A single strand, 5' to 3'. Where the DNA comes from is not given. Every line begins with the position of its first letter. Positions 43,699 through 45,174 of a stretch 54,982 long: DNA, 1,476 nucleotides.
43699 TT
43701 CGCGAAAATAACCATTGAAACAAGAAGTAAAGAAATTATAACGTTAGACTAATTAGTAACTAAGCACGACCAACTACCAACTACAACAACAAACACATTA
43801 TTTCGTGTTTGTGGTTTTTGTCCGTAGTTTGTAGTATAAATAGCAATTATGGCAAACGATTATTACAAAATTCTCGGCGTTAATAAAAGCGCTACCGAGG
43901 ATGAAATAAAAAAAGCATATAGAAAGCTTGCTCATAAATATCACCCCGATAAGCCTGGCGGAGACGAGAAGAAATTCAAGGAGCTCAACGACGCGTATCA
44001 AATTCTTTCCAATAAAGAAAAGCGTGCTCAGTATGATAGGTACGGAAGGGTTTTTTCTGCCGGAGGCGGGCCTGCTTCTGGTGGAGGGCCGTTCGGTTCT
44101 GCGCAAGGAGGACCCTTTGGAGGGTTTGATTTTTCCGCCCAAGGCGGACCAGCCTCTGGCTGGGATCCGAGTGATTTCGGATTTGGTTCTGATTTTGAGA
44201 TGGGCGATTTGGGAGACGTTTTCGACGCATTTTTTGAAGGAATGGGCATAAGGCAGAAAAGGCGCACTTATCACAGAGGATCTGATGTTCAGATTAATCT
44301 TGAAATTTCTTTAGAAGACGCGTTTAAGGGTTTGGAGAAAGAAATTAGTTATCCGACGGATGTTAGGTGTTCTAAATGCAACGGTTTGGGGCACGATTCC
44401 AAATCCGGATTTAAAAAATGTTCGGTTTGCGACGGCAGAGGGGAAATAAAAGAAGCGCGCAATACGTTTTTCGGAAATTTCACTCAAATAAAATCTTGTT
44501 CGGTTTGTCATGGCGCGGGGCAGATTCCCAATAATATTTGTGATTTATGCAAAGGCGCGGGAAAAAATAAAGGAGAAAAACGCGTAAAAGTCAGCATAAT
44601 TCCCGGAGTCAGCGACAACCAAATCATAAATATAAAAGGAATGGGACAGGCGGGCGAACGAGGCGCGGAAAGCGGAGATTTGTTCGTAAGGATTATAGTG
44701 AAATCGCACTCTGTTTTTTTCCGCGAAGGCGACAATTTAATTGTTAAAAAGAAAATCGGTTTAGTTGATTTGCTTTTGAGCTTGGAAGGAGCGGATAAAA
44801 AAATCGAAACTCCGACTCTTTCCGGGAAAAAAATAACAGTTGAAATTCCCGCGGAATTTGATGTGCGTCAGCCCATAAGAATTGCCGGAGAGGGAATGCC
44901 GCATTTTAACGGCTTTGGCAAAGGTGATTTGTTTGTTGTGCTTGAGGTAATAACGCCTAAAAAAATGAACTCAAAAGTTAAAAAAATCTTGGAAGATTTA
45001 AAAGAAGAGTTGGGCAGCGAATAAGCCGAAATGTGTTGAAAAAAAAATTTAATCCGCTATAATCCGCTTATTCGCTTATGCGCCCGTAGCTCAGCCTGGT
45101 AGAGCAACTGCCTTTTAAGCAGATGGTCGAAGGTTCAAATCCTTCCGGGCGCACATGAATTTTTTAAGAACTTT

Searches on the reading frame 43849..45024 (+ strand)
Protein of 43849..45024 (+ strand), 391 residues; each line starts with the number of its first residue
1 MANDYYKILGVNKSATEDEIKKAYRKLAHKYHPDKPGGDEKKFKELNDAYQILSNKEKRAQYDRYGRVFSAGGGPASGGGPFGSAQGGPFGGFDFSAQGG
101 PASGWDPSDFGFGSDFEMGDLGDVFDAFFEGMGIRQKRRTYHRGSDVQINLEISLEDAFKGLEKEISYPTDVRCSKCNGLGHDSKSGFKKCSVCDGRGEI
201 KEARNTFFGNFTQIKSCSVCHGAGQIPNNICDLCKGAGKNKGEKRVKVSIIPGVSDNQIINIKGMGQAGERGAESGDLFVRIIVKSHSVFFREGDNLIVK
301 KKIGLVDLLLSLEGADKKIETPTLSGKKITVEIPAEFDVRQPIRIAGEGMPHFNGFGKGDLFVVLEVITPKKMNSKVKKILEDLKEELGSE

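Call 69: search_protein_families(library=pfam, proteins=[window:43849-45024:+], max_evalue=0.00001)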
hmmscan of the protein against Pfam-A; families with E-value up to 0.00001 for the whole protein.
window:43849-45024:+ (391 aa): 3 families
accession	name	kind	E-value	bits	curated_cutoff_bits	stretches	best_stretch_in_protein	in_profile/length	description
PF01556.23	DnaJ_C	-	2.4e-36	125.5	26.6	1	147-370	1-152/152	DnaJ C terminal domain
PF00226.36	DnaJ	-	1.7e-25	89.4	27.8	1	4-63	1-63/63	DnaJ domain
PF00684.25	DnaJ_CXXCXGXG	-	3e-12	47.1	32.7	1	174-238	1-65/65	DnaJ central domain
